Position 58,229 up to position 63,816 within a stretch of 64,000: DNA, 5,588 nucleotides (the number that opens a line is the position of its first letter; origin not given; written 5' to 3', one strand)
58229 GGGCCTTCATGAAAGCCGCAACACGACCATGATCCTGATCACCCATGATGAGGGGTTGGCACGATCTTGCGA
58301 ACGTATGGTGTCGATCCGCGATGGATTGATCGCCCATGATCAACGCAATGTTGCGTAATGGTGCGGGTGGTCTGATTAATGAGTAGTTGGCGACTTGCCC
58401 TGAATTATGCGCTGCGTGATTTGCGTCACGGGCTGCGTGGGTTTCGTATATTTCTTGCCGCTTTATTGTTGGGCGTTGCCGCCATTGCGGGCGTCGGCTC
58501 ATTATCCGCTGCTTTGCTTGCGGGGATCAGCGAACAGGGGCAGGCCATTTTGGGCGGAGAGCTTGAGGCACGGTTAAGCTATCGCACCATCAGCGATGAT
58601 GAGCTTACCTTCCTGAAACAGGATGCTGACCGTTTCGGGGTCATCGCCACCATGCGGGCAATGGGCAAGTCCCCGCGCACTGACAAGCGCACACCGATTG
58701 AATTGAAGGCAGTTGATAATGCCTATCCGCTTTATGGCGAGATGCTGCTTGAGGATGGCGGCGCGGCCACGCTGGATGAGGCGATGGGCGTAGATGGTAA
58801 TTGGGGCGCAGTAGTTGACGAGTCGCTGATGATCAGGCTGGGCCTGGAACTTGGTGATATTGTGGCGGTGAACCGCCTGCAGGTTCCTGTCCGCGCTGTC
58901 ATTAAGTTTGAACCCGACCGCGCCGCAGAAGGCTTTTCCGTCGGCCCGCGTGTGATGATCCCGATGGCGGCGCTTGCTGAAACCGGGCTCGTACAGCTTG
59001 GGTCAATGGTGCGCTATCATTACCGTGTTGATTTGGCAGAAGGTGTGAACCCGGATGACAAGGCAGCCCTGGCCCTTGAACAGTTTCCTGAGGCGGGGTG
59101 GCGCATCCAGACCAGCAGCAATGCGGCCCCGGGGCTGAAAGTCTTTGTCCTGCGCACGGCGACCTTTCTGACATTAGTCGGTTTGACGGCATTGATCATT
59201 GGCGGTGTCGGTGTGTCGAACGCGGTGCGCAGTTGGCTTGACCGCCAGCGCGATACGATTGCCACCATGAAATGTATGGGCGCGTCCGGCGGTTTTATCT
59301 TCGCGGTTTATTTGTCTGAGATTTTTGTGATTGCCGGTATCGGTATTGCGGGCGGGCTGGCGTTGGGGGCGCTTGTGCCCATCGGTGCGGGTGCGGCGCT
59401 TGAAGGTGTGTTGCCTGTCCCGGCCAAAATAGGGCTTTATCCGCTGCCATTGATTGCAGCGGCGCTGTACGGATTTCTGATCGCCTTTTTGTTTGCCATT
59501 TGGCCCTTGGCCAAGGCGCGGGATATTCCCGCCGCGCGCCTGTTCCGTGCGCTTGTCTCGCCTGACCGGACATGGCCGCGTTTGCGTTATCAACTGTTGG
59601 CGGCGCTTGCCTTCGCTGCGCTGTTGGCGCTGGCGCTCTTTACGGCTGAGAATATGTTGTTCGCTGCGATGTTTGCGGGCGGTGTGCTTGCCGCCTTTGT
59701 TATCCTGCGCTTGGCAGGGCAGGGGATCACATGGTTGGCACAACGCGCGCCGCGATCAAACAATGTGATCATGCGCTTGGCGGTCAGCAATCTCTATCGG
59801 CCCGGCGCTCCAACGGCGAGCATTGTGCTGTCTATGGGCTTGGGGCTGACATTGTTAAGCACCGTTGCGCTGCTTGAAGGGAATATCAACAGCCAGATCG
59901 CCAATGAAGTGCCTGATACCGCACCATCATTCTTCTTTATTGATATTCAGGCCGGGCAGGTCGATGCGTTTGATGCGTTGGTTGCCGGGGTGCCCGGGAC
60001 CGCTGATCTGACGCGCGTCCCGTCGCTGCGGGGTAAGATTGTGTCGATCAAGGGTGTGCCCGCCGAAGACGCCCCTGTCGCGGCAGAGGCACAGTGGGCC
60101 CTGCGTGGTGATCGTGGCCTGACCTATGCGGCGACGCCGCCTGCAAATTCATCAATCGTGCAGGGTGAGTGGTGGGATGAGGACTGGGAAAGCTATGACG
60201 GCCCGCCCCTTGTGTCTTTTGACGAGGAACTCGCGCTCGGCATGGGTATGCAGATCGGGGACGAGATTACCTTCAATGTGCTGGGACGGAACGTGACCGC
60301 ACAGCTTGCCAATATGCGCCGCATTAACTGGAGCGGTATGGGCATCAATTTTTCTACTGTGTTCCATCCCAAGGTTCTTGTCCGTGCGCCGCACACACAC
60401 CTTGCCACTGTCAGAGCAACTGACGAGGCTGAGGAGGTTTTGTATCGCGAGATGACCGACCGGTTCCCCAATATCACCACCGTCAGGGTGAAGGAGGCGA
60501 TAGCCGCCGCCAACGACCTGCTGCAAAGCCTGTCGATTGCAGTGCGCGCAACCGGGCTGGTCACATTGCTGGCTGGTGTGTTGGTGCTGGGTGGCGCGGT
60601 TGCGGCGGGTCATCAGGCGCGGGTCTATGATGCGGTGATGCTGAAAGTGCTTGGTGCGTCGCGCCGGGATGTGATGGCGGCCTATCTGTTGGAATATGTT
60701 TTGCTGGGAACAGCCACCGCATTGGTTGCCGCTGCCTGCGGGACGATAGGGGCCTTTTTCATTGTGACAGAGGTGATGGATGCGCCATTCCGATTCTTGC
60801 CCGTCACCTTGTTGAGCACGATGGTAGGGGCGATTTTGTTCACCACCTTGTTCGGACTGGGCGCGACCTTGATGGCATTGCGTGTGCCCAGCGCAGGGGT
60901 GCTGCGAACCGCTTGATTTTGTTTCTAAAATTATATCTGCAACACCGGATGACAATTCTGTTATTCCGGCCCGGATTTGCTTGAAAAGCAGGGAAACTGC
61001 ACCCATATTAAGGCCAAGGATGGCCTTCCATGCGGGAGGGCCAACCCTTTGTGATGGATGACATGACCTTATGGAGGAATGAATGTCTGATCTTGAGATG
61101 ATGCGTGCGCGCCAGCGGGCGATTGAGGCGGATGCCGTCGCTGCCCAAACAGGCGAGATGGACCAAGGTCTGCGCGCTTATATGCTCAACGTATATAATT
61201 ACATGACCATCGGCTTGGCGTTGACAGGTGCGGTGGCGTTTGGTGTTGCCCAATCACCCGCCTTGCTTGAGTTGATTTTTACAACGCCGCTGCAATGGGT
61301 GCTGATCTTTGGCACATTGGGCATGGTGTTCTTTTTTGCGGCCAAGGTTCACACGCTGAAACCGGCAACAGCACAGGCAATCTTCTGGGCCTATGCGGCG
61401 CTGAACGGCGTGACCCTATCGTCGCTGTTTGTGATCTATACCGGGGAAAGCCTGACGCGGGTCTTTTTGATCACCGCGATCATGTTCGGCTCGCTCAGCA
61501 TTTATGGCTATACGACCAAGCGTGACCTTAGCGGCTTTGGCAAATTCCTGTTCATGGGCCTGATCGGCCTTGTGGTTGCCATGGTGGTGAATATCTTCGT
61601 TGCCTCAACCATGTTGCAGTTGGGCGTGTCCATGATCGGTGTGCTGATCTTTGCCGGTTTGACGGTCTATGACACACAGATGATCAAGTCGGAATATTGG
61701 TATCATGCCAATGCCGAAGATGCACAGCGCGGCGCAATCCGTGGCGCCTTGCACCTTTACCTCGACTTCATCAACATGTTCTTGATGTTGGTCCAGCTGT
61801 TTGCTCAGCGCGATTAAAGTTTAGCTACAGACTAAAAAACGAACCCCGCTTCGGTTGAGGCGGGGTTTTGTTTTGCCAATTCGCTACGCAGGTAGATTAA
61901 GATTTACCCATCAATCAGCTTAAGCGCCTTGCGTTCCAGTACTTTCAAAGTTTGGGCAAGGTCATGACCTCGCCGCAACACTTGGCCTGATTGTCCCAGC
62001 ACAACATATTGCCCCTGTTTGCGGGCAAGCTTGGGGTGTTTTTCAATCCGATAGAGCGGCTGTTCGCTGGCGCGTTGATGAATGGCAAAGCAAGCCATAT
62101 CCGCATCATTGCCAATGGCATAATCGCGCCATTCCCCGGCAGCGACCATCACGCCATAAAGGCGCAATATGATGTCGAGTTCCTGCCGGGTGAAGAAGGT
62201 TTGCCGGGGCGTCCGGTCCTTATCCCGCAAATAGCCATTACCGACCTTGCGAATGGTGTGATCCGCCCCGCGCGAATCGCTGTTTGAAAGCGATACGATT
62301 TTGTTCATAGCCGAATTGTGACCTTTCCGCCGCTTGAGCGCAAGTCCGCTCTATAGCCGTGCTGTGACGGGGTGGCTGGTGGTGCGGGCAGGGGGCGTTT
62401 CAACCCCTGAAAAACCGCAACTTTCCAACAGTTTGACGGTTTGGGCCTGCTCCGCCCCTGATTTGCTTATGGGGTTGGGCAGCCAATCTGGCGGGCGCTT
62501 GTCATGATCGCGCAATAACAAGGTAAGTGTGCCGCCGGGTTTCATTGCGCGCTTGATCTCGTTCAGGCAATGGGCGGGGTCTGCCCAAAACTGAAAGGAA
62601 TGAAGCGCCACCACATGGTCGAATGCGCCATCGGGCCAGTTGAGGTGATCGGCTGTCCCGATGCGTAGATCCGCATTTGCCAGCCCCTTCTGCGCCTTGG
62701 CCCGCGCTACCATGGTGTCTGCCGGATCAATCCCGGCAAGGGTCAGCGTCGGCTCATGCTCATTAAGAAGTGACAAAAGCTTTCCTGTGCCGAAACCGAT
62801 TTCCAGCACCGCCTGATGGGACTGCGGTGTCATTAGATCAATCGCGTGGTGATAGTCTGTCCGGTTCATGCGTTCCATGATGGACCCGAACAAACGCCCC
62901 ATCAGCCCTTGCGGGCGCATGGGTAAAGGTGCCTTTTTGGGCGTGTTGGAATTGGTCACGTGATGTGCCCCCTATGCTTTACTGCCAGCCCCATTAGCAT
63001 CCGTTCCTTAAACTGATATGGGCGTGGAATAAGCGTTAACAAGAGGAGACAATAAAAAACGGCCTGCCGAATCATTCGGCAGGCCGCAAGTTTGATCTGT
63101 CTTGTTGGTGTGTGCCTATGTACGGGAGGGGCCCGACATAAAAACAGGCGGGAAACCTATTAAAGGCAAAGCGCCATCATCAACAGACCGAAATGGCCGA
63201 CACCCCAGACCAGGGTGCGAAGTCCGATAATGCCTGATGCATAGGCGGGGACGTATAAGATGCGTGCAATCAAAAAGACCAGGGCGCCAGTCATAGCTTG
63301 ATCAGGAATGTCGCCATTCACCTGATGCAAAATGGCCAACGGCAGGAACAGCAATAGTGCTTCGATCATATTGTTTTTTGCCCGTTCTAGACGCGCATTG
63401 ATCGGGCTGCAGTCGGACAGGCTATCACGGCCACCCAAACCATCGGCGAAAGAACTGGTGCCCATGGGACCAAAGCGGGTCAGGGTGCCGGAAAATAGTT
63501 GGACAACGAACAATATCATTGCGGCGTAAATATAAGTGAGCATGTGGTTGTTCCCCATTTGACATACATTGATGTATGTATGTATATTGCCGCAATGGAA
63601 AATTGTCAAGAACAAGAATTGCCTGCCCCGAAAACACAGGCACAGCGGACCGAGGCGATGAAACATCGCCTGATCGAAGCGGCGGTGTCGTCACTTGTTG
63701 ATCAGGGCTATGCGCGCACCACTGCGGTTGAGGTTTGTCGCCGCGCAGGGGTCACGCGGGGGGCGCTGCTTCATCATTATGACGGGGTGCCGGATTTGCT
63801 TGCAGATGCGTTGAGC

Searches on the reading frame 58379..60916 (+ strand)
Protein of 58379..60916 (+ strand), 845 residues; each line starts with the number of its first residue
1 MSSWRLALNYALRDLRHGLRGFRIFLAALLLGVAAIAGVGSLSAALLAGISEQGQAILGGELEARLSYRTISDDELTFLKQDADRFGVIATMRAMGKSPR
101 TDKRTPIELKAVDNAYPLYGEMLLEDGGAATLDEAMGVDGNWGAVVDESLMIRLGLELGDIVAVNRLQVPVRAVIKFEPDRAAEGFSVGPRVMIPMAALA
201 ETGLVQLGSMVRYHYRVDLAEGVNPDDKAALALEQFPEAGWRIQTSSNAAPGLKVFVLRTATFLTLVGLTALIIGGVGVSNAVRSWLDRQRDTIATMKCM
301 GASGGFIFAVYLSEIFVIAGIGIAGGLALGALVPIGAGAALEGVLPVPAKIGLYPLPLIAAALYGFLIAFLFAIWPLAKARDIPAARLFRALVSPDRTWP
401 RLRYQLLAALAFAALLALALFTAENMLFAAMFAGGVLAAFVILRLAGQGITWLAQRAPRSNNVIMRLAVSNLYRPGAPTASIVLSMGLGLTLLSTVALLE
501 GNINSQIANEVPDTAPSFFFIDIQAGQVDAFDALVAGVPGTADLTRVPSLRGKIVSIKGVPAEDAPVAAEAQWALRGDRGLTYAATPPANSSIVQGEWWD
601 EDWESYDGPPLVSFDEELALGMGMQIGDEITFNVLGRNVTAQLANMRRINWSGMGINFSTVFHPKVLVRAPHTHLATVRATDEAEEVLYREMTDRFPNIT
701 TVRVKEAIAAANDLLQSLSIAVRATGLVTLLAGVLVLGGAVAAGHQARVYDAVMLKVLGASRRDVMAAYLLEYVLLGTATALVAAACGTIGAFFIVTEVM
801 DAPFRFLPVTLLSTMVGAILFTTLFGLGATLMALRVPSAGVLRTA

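Call 84: search_protein_families(library=pfam, proteins=[window:58379-60916:+], max_evalue=0.00001)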
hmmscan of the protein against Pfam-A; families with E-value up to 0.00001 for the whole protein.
window:58379-60916:+ (845 aa): 2 families
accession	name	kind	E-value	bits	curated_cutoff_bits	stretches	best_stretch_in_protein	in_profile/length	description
PF02687.27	FtsX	-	1.5e-20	73.8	25.5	2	266-383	2-118/120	FtsX-like permease C-terminal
PF12704.14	MacB_PCD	-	2.7e-06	28.3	27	1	26-225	5-197/207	MacB-like periplasmic core domain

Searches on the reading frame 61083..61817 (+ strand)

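Call 84: search_protein_families(library=pfam, proteins=[window:61083-61817:+], max_evalue=0.00001)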
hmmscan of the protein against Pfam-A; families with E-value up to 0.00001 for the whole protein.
window:61083-61817:+ (244 aa): 1 family
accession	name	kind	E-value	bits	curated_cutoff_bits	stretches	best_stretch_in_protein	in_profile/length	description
PF01027.25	Bax1-I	-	2.5e-63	214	34.1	1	31-240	1-207/207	Inhibitor of apoptosis-promoting Bax1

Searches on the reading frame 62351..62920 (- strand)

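Call 84: search_protein_families(library=pfam, proteins=[window:62351-62920:-], max_evalue=0.00001)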
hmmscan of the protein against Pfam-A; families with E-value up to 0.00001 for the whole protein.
window:62351-62920:- (189 aa): 7 families
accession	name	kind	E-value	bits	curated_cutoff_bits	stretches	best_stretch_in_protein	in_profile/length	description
PF08241.18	Methyltransf_11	-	3.5e-20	72.9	21.2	1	39-133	1-94/95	Methyltransferase domain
PF13649.12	Methyltransf_25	-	7.6e-17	62.2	27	1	38-130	1-97/97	Methyltransferase domain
PF08242.18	Methyltransf_12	-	6.9e-15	56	30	1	39-132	1-98/98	Methyltransferase domain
PF13847.12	Methyltransf_31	-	8.4e-14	51.9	27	1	34-136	3-111/145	Methyltransferase domain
PF13489.12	Methyltransf_23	-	9e-12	45.5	27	1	24-138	10-120/164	Methyltransferase domain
PF01209.24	Ubie_methyltran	-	5.6e-09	36.1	20.1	1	26-135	39-152/233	ubiE/COQ5 methyltransferase family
PF07021.18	MetW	-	5.1e-08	33.2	21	1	20-125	1-101/193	Methionine biosynthesis protein MetW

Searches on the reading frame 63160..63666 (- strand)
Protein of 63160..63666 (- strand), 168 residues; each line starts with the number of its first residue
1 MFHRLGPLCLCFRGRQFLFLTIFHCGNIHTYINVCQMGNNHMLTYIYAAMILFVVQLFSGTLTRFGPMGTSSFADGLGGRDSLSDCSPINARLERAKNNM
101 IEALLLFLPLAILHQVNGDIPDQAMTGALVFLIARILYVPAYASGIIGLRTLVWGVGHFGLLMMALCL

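Call 84: search_protein_families(library=pfam, proteins=[window:63160-63666:-], max_evalue=0.00001)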
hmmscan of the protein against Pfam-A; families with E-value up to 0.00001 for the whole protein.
window:63160-63666:- (168 aa): 1 family
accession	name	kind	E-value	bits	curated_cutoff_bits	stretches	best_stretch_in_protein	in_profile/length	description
PF01124.23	MAPEG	-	7.2e-17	62.2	23.4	1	49-167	5-126/129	MAPEG family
